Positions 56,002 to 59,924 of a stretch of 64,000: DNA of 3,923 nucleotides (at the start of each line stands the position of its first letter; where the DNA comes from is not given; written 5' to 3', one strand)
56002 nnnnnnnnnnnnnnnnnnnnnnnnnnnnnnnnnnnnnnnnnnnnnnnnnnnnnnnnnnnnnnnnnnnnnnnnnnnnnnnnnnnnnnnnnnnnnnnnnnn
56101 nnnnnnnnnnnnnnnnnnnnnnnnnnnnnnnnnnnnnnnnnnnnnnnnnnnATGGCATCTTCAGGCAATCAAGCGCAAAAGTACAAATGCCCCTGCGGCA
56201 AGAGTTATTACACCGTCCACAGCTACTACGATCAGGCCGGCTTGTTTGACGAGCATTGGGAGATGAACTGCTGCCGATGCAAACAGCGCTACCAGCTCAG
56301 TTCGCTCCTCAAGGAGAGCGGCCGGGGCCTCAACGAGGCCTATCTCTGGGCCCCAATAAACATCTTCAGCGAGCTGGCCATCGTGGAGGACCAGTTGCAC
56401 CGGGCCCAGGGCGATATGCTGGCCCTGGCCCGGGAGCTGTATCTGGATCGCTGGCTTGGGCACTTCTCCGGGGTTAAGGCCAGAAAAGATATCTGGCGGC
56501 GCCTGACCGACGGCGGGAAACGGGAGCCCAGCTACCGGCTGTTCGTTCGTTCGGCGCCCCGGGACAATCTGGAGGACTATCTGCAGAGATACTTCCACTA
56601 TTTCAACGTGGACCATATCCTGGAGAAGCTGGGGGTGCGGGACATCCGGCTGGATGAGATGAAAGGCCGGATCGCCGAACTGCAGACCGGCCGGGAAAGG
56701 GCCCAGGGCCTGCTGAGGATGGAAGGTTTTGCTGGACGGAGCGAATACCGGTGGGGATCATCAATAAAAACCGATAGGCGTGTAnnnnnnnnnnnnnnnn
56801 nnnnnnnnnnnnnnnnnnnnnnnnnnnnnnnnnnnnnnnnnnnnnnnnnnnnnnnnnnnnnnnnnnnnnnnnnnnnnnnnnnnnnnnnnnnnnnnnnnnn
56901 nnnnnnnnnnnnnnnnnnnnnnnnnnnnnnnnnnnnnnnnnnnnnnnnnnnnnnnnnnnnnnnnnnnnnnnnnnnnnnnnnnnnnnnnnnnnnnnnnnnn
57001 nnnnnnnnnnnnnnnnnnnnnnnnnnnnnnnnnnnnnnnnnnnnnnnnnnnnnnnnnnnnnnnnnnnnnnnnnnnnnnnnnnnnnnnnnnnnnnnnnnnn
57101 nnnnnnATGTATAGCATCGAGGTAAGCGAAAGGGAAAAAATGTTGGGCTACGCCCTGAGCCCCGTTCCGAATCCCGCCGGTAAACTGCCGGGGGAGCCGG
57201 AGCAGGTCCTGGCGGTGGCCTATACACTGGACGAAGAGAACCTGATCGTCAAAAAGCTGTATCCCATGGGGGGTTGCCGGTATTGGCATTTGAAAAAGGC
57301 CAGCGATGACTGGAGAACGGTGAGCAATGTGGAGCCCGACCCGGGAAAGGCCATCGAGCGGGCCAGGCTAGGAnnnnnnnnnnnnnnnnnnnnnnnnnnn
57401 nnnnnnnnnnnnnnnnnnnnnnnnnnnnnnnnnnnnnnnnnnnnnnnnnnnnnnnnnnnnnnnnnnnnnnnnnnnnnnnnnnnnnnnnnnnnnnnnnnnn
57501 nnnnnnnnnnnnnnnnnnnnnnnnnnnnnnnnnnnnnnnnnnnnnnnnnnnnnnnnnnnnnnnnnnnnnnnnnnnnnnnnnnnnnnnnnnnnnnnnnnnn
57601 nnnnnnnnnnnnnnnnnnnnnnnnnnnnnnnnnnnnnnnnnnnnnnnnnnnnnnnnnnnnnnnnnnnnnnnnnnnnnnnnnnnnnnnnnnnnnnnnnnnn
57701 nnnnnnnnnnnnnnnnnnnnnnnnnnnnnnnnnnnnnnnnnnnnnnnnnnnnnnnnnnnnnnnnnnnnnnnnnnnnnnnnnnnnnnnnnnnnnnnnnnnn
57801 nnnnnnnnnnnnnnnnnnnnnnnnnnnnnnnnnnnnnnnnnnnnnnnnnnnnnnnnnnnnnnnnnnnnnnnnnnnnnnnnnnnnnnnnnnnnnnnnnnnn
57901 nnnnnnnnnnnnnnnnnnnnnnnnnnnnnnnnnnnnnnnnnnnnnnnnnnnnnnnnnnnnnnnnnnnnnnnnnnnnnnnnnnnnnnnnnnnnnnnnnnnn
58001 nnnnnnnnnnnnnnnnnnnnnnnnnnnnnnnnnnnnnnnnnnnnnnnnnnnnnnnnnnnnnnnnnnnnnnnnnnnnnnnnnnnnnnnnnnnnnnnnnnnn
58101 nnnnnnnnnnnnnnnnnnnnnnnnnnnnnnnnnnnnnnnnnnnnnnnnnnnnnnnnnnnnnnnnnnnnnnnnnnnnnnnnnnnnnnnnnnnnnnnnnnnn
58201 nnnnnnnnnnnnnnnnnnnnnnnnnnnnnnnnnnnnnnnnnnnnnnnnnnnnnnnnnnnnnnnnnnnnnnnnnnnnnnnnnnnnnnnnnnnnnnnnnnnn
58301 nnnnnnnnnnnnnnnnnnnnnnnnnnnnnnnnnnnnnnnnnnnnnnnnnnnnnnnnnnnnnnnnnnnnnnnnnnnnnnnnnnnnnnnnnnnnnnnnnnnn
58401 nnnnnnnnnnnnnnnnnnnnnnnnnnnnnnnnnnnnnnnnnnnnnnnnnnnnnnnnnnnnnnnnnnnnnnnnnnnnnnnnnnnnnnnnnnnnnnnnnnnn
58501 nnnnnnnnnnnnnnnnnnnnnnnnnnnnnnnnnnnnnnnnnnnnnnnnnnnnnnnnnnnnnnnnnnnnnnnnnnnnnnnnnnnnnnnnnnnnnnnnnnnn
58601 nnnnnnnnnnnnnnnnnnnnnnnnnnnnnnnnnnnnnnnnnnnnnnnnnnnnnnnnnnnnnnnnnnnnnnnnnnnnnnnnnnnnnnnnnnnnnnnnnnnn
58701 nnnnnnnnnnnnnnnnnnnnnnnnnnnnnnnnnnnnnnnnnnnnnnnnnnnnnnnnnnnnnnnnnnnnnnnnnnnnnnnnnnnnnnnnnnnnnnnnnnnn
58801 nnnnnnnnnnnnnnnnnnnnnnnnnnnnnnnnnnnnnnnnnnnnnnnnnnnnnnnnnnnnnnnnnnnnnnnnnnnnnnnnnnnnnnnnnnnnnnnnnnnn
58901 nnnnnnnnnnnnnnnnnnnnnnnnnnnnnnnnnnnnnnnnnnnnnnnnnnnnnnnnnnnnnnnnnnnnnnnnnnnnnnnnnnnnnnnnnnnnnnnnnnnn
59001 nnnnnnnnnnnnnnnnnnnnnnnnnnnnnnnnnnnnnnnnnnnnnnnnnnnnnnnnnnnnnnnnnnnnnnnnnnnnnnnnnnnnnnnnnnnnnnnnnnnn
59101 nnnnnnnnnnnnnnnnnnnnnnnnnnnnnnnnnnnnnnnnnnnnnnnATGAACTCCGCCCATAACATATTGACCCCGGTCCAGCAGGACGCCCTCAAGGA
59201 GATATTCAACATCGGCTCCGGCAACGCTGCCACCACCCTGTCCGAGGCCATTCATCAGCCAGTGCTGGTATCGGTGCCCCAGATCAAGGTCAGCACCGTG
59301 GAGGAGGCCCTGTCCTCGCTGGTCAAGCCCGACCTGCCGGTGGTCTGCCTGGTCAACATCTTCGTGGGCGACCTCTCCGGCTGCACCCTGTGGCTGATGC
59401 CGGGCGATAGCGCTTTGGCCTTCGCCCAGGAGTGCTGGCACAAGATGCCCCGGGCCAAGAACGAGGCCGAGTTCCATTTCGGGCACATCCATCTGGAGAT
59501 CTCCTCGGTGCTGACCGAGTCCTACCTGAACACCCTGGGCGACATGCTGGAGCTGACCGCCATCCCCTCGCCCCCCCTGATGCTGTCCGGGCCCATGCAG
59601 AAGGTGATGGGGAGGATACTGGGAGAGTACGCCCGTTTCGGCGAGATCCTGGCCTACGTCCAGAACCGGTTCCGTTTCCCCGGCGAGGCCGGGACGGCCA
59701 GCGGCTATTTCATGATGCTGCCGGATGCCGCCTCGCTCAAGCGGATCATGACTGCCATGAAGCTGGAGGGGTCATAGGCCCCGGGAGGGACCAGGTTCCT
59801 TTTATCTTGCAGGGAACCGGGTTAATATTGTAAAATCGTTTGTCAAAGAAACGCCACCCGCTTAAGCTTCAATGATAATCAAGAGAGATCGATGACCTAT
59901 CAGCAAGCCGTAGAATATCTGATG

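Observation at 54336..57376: Orphan four-gene cassette (LCAT-like lipase + three proteins of unknown function) bounded by an AT-rich leader and repeat tracts: candidate accessory or defence island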

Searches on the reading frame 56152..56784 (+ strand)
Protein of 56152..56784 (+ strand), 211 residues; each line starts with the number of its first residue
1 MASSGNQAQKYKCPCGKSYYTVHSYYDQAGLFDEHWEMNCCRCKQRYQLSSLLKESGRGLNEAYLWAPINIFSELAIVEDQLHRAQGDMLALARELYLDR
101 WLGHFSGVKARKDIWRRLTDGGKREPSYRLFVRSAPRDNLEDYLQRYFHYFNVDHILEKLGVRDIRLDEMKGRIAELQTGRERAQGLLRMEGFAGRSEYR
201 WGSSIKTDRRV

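Call 5: search_protein_families(library=pfam, proteins=[window:56152-56784:+], max_evalue=0.1)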
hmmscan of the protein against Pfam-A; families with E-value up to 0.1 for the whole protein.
window:56152-56784:+ (211 aa): 2 families
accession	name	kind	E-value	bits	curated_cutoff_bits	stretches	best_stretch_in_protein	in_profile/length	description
PF05207.18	Zn_ribbon_CSL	-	0.025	14.7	29.2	0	33-51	14-31/55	CSL zinc finger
PF14704.11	DERM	-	0.028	15.1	28.3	1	7-48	61-101/152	Dermatopontin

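Call 6: search_protein_families(library=padloc, proteins=[window:56152-56784:+], max_evalue=0.1)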
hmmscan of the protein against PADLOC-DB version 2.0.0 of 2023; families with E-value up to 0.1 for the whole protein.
window:56152-56784:+ (211 aa): 0 families

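Call 7: search_protein_families(library=ncbifam, proteins=[window:56152-56784:+], max_evalue=0.1)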
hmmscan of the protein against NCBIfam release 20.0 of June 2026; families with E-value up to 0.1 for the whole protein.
window:56152-56784:+ (211 aa): 0 families

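Call 14: find_homologous_proteins(query=window:56152-56784:+)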
Query window:56152-56784:+ (211 aa): 7 proteins with E <= 0.001 among 248 candidates.
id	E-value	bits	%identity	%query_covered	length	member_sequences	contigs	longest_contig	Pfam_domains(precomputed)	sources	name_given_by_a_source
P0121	5.4e-138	476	97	100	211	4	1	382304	-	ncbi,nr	ncbi:MAG: hypothetical protein RDU76_00360 [Candidatus Edwardsbacteria bacterium]|nr:hypothetical pr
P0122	1.5e-89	317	71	93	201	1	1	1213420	-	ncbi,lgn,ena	-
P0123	1.1e-82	295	65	94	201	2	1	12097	-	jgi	jgi:uncharacterized protein YutD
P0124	4.1e-79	283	64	94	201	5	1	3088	-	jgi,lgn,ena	-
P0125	1.7e-78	281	63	94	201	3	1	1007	-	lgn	-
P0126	2.5e-76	274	61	94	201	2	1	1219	-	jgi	-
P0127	2.6e-72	261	57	94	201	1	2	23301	-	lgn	-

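Call 52: search_protein_families(library=phrogs, proteins=[window:56152-56784:+], max_evalue=0.1)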
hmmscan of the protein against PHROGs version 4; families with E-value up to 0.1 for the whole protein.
window:56152-56784:+ (211 aa): 1 family
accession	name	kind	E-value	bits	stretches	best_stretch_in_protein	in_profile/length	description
phrog_18227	-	unknown function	0.0015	20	1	6-57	54-103/147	-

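Call 57: predict_structure(alignment_id=A5)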
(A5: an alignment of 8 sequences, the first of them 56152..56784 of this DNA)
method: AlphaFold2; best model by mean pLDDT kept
length: 211 residues; sequences in the alignment: 8
mean_pLDDT: 72.5   pTM: 0.55
mean pLDDT of the five models: 72.5, 61.0, 51.1, 50.6, 46.2
residues with pLDDT >= 90: 18; 70-90: 114; 50-70: 52; < 50: 27
segments of 3 or more residues with pLDDT < 50: 1-3, 59-63, 193-211
pLDDT, mean of each block of 10 residues (from residue 1): 65 70 80 70 63 54 53 71 87 91 88 89 86 84 82 81 88 88 69 40 27 36
secondary structure, 60 per line:
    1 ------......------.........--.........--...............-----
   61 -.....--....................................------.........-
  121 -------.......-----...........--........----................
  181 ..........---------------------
elements in order: E7-12 E19-27 E30-38 H41-55 H62-66 H69-104 H111-119 H128-134 H140-150 H153-160 H165-190

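Call 63: fold_search(model_id=the predicted structure, library=pdb)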
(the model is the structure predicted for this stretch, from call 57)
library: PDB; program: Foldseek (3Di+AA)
matches with E <= 10: 283; with E <= 0.001: 0
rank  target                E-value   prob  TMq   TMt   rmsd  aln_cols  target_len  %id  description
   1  6o58_A                1.6e-01  0.15  0.19  0.16  21.0       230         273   11  Human MCU-EMRE complex, dimer of channel (released 2019-05-22)
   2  4r5j_A                4.0e-01  0.07  0.13  0.13  15.3       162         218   11  Crystal structure of the DnaK C-terminus (Dnak-SBD-A) (released 2014-09-10)
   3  3k9j_A                6.0e-01  0.08  0.16  0.17  21.8       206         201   10  Transposase domain of Metnase (released 2010-07-14)
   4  4jps_B                6.4e-01  0.07  0.16  0.15  21.1       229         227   10  Co-crystal Structures of the Lipid Kinase PI3K alpha with Pan and Isoform Selective Inhibitors (released 2014-04-02)
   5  4an8_B                6.4e-01  0.04  0.11  0.07  21.6       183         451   16  Structure of Thermus thermophilus CasA (Cse1) (released 2012-05-02)
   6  6zhi_C                7.6e-01  0.08  0.15  0.15  17.3       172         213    8  Structure of the Plasmodium falciparum Hsp70-x substrate binding domain in complex with hydrophobic peptide (released 2020-09-09)
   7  4r5i_A                8.5e-01  0.04  0.11  0.10  15.3       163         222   10  Crystal structure of the DnaK C-terminus with the substrate peptide NRLLLTG (released 2014-09-10)
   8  8y6u_F                9.0e-01  0.06  0.14  0.08  14.7       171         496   11  Cryo-EM structure of E.coli transcription initiation complex with transcription factor GcvA (released 2024-06-05)
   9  5uaq_F                9.6e-01  0.06  0.15  0.09  15.9       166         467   13  Escherichia coli RNA polymerase RpoB H526Y mutant (released 2017-01-11)
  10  6ewy                  1.0e+00  0.05  0.14  0.15  30.7       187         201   14  RipA Peptidoglycan hydrolase (Rv1477, Mycobacterium tuberculosis) N-terminal domain (released 2018-05-02)
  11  6qj1                  1.1e+00  0.06  0.18  0.11  17.6       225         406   11  Crystal structure of the C. thermophilum condensin Smc2 ATPase head (crystal from I) (released 2019-07-03)
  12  8wrt_A                1.2e+00  0.04  0.14  0.08  15.8       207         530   12  Cryo-EM structure of Cas12-1/crRNA complex (released 2025-04-16)
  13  4ovu_B                1.2e+00  0.02  0.12  0.10  22.2       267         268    8  Crystal Structure of p110alpha in complex with niSH2 of p85alpha (released 2014-09-03)
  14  3k9k_A                1.3e+00  0.06  0.15  0.15  22.3       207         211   11  Transposase domain of Metnase (released 2010-07-14)
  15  5itd_B                1.3e+00  0.04  0.15  0.13  21.7       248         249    9  Crystal structure of PI3K alpha with PI3K delta inhibitor (released 2016-09-07)
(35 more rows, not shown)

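Call 89: find_related_loci(query=A5, collection=viral_contigs, flank=5000)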
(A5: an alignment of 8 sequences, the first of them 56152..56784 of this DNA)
Query A5 (211 aa) in viral_contigs; peptide patterns used: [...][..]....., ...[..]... (x = any residue, [..] = any of these).
83 stretches matched a pattern, but none encodes a relative of the query by tblastn (E <= 1e-3).

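Call 91: search_solved_structures(query=A5, max_evalue=1)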
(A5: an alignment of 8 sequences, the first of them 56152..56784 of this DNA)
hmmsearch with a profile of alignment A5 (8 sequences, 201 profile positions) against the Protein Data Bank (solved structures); distinct sequences matched with E-value up to 1: 0.

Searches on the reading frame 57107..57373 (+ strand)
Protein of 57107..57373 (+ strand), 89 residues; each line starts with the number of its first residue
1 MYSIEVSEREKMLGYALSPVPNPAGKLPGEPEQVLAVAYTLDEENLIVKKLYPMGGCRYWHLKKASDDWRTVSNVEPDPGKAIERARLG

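Call 5: search_protein_families(library=pfam, proteins=[window:57107-57373:+], max_evalue=0.1)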
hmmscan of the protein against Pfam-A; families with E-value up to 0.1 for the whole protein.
window:57107-57373:+ (89 aa): 0 families

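Call 6: search_protein_families(library=padloc, proteins=[window:57107-57373:+], max_evalue=0.1)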
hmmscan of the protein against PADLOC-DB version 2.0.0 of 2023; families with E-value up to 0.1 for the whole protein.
window:57107-57373:+ (89 aa): 0 families

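Call 7: search_protein_families(library=ncbifam, proteins=[window:57107-57373:+], max_evalue=0.1)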
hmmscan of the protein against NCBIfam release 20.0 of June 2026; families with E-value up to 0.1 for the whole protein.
window:57107-57373:+ (89 aa): 0 families

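Call 20: find_homologous_proteins(query=window:57107-57373:+)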
Query window:57107-57373:+ (89 aa): 3 proteins with E <= 0.001 among 3 candidates.
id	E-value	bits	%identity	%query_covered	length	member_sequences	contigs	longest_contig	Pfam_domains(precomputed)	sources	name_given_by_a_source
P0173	1.6e-46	174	88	99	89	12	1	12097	-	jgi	jgi:hypothetical protein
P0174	2.0e-29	119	60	99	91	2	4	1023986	-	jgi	jgi:hypothetical protein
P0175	1.1e-24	104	98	54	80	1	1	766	-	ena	-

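Call 52: search_protein_families(library=phrogs, proteins=[window:57107-57373:+], max_evalue=0.1)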
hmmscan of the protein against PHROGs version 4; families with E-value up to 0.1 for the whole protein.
window:57107-57373:+ (89 aa): 0 families

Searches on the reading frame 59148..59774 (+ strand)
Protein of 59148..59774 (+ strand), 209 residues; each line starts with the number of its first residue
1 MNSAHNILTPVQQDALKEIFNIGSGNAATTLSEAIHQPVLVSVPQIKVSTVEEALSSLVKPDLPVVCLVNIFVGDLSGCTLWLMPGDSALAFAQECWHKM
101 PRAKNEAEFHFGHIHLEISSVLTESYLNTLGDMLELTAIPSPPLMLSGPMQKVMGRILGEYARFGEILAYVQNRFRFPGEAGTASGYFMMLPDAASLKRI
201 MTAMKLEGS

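Call 5: search_protein_families(library=pfam, proteins=[window:59148-59774:+], max_evalue=0.1)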
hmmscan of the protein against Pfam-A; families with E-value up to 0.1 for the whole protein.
window:59148-59774:+ (209 aa): 2 families
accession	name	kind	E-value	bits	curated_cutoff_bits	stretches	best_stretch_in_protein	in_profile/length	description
PF04509.17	CheC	-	9.6e-08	32.3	22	1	12-47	2-37/38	CheC-like family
PF13690.11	CheX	-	0.00067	20.1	27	1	9-46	39-72/94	Chemotaxis phosphatase CheX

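Call 7: search_protein_families(library=ncbifam, proteins=[window:59148-59774:+], max_evalue=0.1)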
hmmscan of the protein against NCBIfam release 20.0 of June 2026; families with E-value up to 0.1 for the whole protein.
window:59148-59774:+ (209 aa): 3 families
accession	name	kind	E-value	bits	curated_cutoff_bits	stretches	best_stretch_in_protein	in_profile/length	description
NF041093.1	CheC_Thtogales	equivalog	1.4e-21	77.3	250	1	8-205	3-200/201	CheY-P phosphatase CheC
NF005275.1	PRK06782.1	equivalog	1.4e-09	37.3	681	1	7-93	6-291/516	flagellar motor switch protein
NF005995.1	PRK08119.1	equivalog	3.2e-09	36.7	218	1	3-86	29-109/376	flagellar motor switch phosphatase FliY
